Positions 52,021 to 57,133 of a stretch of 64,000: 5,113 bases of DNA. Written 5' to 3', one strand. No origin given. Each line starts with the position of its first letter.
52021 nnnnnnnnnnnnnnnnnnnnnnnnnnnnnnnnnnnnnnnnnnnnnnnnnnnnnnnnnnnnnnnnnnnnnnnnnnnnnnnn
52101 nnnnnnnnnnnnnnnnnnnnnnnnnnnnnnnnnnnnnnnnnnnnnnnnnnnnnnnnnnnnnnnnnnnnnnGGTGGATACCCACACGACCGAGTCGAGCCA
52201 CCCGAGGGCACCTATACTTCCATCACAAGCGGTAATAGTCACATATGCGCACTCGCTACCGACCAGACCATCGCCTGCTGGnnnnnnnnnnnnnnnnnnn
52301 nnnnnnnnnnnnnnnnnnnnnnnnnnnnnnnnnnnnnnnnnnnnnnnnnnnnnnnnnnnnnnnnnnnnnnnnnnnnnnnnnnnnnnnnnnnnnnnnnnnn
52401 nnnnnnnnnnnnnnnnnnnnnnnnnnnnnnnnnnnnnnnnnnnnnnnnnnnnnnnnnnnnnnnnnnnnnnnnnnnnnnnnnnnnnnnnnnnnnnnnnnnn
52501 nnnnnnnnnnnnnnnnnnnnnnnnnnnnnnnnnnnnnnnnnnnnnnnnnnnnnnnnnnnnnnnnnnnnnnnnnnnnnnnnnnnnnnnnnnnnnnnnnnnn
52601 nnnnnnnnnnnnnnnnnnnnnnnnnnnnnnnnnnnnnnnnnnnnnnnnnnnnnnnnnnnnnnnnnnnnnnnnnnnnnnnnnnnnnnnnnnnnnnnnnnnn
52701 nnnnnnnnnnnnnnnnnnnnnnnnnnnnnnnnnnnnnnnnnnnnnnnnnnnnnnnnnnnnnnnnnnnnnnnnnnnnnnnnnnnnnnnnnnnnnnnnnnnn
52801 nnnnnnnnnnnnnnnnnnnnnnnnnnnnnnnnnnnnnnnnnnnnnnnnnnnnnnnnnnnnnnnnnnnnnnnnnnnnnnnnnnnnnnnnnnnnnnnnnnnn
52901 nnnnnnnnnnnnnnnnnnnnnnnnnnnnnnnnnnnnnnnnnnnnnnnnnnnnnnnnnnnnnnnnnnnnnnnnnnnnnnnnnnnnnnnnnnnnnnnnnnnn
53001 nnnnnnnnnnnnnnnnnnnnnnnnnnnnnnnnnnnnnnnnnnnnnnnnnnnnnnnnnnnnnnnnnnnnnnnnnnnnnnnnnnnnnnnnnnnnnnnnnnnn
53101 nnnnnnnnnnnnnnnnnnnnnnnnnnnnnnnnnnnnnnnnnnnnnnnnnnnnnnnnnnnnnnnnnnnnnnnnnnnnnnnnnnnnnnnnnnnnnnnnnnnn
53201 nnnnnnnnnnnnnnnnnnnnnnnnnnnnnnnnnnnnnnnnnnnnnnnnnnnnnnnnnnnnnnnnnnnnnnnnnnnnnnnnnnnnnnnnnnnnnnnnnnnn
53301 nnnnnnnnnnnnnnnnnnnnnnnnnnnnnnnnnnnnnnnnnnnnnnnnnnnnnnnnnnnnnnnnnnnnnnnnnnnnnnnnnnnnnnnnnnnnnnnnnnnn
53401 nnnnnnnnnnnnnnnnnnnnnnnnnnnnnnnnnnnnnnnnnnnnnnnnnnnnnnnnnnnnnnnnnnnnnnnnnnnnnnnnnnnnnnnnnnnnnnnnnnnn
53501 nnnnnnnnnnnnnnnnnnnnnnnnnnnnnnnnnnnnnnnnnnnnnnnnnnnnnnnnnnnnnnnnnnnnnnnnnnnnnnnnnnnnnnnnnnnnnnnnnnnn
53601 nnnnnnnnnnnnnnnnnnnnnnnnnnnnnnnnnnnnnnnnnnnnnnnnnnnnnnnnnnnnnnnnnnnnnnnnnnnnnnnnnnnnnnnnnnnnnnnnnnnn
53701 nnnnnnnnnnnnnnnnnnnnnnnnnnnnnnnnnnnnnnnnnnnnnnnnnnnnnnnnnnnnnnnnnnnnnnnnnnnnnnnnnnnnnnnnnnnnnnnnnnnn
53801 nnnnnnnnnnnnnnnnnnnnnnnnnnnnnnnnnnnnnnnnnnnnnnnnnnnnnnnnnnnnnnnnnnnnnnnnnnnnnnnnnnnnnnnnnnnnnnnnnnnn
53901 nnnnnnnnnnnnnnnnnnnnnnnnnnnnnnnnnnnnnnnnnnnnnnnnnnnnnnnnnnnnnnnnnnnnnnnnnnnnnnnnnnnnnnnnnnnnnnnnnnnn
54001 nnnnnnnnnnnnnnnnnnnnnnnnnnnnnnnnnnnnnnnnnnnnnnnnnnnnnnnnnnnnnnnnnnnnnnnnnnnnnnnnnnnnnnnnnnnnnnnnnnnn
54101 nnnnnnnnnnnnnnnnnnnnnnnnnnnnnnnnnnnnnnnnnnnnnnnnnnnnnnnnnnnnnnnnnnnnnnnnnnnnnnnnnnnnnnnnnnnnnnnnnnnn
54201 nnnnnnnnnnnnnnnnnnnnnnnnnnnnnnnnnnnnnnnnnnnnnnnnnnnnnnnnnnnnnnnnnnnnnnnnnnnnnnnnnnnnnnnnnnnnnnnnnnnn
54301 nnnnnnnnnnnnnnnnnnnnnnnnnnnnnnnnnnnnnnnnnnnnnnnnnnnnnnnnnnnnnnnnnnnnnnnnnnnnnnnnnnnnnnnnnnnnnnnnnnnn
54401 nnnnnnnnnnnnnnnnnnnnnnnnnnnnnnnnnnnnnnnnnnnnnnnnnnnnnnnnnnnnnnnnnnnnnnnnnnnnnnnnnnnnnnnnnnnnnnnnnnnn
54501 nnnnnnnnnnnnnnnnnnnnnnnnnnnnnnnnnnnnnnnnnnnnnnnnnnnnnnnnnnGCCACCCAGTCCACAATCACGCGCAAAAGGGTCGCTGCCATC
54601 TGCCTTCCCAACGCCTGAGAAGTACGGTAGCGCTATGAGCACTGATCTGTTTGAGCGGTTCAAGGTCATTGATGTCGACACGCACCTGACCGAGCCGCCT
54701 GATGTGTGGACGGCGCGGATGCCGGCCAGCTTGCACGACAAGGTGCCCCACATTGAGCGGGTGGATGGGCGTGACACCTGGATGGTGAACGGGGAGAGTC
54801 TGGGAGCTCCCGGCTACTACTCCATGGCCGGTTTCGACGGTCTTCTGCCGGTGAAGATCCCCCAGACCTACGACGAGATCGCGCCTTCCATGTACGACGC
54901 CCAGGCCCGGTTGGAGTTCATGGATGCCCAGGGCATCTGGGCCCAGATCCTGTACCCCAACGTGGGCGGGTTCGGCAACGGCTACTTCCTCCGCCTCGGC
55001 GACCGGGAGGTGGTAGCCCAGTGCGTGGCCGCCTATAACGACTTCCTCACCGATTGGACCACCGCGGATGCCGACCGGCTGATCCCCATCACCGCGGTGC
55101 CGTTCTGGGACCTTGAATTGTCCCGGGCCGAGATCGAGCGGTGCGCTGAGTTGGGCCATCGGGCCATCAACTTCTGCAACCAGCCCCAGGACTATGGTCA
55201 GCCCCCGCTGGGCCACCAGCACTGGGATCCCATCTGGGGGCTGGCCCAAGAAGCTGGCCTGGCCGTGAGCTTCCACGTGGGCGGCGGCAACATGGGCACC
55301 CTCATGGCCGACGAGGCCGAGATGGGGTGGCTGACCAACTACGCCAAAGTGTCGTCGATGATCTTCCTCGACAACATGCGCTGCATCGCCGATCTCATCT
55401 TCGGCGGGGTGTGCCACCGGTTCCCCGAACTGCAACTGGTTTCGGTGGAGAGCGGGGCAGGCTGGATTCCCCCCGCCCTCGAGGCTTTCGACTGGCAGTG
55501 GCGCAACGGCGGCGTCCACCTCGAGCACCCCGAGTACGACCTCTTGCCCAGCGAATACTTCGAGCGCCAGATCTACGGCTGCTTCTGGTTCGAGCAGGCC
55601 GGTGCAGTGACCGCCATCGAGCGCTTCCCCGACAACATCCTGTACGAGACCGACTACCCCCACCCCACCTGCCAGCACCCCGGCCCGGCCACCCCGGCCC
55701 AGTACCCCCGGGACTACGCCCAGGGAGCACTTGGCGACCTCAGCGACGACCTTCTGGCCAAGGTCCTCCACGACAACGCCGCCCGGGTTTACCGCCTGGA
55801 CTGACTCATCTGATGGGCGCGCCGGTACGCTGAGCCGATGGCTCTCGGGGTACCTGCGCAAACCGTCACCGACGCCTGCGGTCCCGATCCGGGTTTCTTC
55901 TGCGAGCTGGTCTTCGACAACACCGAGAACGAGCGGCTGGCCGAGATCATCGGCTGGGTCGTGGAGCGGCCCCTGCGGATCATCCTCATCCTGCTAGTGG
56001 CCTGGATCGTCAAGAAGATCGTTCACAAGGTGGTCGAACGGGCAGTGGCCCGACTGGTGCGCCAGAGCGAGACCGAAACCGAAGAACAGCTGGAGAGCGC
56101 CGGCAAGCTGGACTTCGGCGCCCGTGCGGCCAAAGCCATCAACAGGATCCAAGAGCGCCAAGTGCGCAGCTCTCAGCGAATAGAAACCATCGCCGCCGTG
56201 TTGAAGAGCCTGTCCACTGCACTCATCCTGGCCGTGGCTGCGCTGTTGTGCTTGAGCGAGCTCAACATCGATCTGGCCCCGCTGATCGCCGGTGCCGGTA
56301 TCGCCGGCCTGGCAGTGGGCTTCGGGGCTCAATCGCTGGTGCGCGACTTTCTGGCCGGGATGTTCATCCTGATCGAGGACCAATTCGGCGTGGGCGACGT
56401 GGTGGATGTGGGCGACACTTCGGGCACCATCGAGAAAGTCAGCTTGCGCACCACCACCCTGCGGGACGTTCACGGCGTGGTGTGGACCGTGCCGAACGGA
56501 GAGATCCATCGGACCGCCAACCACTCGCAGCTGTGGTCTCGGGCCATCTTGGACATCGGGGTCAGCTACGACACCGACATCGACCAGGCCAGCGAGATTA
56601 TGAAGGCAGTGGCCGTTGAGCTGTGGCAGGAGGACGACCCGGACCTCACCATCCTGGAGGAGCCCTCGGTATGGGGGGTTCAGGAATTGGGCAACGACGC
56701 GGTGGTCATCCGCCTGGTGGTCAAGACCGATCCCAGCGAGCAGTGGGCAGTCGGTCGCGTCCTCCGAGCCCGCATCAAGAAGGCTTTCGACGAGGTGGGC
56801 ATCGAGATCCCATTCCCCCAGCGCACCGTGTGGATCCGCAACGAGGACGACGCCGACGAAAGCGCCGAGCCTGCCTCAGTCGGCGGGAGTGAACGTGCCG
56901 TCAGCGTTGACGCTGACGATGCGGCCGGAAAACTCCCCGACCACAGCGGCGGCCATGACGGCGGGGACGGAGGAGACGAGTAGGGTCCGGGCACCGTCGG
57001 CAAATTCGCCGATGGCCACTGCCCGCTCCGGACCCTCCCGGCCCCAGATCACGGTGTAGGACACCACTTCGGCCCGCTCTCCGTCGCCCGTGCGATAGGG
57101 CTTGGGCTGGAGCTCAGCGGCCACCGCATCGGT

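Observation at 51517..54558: Giant secreted protein built from 22 miniaturised, Cys-containing RCC1-like repeats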

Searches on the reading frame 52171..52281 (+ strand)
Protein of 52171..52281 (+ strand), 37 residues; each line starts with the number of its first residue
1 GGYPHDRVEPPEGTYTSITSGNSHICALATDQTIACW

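Call 12: search_solved_structures(query=A1, max_evalue=10, show_alignments=3)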
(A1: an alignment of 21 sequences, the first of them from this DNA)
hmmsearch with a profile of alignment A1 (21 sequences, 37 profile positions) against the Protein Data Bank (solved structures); distinct sequences matched with E-value up to 10: 5.
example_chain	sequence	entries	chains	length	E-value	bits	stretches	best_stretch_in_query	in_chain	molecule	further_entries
7a0j_AAA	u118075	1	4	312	1.1e-10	44.6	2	14-37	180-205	Serine/threonine-protein kinase-like protein ACR4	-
7a0k_A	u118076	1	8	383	3.9e-10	42.8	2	9-37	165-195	Predicted protein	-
1jtd_B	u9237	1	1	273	0.22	14.8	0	1-33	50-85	beta-lactamase inhibitor protein II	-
3qhy_B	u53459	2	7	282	0.26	14.6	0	1-33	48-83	Beta-lactamase inhibitory protein II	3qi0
9t9p_A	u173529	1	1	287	0.3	14.4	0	1-33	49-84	Beta-lactamase inhibitory protein II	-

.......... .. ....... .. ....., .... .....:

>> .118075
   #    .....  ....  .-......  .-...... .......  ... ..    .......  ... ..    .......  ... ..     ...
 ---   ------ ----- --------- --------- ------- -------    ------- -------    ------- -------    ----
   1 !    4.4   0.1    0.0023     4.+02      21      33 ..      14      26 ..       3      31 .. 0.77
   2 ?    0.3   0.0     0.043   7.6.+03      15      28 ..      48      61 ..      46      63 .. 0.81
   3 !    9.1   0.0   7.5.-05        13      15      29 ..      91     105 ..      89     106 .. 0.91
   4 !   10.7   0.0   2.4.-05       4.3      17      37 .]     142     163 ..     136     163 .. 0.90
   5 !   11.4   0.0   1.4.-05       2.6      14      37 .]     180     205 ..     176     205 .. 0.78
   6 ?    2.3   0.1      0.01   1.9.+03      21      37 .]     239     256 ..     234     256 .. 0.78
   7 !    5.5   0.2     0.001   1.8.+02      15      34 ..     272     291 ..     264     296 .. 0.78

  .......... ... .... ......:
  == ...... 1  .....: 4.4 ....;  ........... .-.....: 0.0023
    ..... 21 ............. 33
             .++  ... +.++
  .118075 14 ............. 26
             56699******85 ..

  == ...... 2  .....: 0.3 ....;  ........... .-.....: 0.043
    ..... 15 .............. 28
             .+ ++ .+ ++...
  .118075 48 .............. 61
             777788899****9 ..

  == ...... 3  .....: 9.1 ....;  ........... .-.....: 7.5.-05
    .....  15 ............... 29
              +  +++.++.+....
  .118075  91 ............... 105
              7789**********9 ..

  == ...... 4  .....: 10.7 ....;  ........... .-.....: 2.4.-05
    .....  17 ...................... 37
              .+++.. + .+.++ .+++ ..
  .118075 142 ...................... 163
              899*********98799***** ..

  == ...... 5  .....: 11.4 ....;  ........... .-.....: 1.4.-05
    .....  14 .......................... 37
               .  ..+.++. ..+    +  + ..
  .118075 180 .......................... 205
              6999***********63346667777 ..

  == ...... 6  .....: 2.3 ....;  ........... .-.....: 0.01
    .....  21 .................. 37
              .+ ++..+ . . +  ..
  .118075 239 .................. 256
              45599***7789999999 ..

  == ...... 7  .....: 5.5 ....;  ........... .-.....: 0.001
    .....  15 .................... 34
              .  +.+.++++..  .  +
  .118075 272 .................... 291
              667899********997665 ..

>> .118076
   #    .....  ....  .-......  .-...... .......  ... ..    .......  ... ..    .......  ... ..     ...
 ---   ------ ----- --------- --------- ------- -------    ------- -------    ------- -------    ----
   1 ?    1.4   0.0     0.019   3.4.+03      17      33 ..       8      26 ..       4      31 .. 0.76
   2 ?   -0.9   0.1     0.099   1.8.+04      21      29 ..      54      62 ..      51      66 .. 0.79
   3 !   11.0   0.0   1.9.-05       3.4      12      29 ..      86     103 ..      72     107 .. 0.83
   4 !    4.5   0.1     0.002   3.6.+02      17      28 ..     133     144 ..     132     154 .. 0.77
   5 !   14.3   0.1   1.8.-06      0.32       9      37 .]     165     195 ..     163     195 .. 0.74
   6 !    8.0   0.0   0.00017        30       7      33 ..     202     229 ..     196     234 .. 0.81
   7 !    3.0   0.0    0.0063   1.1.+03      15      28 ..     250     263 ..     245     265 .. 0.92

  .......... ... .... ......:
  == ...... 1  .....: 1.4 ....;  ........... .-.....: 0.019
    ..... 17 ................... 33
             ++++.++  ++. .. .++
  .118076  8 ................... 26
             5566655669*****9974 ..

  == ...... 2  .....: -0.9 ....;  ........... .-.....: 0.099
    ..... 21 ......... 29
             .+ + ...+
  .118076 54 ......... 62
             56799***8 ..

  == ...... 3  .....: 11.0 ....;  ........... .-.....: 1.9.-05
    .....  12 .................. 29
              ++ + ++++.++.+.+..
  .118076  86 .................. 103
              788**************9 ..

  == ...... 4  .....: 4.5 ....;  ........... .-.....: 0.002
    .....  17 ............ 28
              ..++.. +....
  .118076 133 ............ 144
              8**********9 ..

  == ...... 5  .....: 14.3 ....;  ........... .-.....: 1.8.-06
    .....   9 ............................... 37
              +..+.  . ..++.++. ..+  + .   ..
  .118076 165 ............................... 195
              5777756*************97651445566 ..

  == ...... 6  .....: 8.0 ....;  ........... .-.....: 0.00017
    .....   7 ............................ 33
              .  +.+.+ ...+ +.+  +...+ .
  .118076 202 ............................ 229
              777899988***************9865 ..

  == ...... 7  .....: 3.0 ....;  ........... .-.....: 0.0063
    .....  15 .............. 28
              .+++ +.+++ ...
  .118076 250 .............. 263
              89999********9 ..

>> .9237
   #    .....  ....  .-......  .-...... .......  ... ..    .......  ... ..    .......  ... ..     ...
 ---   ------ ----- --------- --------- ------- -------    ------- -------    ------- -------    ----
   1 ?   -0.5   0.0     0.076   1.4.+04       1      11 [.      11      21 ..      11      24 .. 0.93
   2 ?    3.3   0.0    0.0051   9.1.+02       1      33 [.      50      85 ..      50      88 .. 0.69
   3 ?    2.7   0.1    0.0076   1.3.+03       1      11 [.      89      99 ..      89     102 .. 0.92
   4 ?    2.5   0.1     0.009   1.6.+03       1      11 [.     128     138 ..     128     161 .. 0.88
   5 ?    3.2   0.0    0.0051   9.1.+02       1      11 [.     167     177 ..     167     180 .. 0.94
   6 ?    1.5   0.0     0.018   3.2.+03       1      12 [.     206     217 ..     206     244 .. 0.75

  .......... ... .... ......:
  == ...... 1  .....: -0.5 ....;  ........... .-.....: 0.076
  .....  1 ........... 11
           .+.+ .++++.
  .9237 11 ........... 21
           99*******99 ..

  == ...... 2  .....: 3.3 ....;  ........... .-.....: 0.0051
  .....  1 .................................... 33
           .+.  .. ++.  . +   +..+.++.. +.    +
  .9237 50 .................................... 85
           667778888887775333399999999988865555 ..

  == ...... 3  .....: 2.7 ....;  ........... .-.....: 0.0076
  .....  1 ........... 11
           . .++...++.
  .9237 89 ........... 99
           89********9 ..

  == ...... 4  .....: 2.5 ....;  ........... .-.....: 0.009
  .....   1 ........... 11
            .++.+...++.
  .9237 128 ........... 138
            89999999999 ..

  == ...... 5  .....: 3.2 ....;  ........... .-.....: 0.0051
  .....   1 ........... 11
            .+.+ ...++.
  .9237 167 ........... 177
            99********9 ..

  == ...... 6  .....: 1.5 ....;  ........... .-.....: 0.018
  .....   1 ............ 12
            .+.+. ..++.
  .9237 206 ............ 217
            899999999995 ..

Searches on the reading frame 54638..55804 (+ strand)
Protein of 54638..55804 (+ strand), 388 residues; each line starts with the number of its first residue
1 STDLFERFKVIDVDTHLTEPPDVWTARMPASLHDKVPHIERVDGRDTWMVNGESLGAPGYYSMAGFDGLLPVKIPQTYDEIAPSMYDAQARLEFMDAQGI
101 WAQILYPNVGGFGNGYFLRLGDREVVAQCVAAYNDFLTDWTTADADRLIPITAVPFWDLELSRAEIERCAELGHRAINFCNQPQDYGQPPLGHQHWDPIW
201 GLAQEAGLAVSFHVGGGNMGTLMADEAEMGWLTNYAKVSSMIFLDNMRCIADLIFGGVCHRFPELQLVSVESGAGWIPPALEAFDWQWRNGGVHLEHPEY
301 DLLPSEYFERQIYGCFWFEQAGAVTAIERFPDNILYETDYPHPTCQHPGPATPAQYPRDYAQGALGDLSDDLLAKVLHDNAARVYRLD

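Call 16: search_protein_families(library=pfam, proteins=[window:54638-55804:+], max_evalue=0.001)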
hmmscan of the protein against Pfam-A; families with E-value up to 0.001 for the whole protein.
window:54638-55804:+ (388 aa): 1 family
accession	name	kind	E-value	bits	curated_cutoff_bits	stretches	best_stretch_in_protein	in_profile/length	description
PF04909.20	Amidohydro_2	-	3.7e-30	106.1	26.4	1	11-387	1-289/289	Amidohydrolase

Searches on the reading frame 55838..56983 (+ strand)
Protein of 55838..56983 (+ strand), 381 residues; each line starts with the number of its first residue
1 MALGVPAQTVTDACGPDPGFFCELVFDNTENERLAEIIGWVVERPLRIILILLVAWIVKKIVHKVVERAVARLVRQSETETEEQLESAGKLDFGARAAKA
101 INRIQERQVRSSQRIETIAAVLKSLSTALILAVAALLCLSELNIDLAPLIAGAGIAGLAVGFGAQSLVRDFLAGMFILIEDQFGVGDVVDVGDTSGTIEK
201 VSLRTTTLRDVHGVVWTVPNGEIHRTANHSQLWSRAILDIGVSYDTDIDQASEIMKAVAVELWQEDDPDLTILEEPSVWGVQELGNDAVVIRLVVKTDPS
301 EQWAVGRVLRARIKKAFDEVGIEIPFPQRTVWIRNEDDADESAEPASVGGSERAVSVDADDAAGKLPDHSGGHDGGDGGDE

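Call 16: search_protein_families(library=pfam, proteins=[window:55838-56983:+], max_evalue=0.001)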
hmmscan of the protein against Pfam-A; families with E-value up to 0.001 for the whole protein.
window:55838-56983:+ (381 aa): 4 families
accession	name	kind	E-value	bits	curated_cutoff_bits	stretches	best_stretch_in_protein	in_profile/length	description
PF00924.24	MS_channel_2nd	-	5.1e-18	65.4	20.2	1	167-229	2-66/68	Mechanosensitive ion channel, beta-domain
PF21082.3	MS_channel_3rd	-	5.8e-14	52.7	21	1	238-324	3-88/88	Mechanosensitive ion channel MscS, C-terminal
PF21088.3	MS_channel_1st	-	9.5e-10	38.7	23.1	1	127-165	4-42/42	Mechanosensitive ion channel, transmembrane helices 2/3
PF24431.1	DUF7554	-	0.00032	21.4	25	0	42-70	6-34/60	Family of unknown function (DUF7554)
